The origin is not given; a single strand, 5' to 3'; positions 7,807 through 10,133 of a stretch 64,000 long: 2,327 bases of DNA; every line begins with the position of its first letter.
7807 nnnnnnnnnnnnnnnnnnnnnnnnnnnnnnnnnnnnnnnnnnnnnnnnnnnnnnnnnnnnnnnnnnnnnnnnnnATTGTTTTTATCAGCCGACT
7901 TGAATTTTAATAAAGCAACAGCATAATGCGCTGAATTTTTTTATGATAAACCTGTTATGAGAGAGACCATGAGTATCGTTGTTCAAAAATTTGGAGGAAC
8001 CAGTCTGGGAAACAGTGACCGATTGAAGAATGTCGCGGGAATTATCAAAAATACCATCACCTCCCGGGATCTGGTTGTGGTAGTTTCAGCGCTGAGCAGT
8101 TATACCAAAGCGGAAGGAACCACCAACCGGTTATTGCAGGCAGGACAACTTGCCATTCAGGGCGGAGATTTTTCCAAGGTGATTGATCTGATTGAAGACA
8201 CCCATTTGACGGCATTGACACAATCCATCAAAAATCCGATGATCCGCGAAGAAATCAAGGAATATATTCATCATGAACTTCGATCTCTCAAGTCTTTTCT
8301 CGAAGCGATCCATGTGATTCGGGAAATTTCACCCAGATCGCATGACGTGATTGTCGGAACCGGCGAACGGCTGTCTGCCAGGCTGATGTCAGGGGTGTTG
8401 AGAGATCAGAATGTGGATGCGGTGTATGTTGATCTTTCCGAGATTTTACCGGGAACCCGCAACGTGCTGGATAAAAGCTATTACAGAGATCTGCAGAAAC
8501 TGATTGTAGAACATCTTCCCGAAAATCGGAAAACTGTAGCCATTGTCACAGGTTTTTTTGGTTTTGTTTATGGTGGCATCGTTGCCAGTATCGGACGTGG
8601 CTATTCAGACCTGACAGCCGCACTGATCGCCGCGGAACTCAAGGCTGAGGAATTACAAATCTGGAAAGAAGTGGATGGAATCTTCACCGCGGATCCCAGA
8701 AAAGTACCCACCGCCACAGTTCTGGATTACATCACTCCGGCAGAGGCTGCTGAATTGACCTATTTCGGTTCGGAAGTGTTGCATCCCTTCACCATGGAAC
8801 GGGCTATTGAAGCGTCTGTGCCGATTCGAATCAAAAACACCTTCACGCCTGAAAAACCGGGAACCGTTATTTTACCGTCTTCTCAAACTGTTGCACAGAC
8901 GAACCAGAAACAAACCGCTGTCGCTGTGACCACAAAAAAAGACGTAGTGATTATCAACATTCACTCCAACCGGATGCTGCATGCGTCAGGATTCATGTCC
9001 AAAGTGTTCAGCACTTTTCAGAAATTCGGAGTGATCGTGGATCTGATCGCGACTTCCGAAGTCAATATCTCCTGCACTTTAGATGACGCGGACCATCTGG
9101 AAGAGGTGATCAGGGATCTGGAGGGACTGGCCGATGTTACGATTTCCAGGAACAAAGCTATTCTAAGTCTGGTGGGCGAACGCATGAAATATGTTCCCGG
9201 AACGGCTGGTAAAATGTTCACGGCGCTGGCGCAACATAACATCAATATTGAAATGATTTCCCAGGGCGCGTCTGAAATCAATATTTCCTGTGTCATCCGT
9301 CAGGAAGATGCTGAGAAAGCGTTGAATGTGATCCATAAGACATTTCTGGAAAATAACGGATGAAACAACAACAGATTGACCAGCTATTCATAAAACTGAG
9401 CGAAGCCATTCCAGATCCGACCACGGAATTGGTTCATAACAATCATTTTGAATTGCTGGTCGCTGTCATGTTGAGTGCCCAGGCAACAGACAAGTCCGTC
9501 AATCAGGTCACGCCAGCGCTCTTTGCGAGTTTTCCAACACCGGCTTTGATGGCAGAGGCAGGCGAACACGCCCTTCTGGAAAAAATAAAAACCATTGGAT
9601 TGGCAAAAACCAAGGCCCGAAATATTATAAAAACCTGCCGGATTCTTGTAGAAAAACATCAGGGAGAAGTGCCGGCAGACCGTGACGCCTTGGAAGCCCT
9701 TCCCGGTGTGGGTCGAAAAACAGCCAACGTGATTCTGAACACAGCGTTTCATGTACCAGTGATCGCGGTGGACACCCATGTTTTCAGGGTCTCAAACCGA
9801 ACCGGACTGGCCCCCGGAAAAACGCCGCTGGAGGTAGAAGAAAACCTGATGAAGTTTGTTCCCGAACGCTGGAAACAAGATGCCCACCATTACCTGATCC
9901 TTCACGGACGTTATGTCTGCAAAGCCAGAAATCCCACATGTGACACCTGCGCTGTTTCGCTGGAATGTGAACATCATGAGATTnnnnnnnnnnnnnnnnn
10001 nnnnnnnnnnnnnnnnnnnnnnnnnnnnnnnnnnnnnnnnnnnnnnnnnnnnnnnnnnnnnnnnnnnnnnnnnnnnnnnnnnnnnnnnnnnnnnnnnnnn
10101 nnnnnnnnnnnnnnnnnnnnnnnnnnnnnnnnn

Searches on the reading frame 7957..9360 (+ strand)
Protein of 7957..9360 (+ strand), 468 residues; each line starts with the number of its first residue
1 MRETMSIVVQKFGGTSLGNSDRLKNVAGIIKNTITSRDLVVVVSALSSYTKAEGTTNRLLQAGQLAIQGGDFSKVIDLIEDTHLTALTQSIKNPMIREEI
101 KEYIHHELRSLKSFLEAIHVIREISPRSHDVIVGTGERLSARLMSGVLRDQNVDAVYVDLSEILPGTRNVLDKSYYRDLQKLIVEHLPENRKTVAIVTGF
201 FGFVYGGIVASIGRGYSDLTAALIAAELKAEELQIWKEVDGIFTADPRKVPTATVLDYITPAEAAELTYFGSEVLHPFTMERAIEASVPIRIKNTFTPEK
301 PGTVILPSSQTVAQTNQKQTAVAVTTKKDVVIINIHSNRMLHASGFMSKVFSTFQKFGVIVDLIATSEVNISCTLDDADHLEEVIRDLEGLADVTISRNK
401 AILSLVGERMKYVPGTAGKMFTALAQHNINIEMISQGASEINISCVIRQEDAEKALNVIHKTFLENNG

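Call 42: search_protein_families(library=pfam, proteins=[window:7957-9360:+], max_evalue=0.001)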
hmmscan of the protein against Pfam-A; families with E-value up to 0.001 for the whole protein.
window:7957-9360:+ (468 aa): 4 families
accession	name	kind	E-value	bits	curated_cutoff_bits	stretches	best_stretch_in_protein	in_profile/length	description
PF00696.33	AA_kinase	-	2.5e-43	148.9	24.9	1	7-294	2-234/234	Amino acid kinase family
PF22468.2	ACT_9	-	2e-38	130.4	27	2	403-463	1-61/61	ACT domain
PF13840.12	ACT_7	-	2.8e-16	59.5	27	1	399-461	5-65/65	ACT domain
PF01842.31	ACT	-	3e-13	49.7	27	1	414-461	11-63/66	ACT domain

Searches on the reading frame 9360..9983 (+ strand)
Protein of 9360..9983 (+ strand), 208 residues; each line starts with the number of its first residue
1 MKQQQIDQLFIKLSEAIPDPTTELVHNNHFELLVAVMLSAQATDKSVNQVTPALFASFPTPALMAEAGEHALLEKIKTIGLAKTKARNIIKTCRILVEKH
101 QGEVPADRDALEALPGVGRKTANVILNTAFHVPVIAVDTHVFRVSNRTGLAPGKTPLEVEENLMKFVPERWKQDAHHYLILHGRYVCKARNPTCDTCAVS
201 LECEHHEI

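Call 42: search_protein_families(library=pfam, proteins=[window:9360-9983:+], max_evalue=0.001)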
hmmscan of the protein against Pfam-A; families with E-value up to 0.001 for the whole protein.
window:9360-9983:+ (208 aa): 2 families
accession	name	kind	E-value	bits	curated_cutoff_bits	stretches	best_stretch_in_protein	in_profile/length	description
PF00730.31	HhH-GPD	-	4.3e-25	88.6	26.2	1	34-168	1-107/108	HhH-GPD superfamily base excision DNA repair protein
PF00633.29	HHH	-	5.2e-10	39.1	24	1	99-127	1-29/30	Helix-hairpin-helix motif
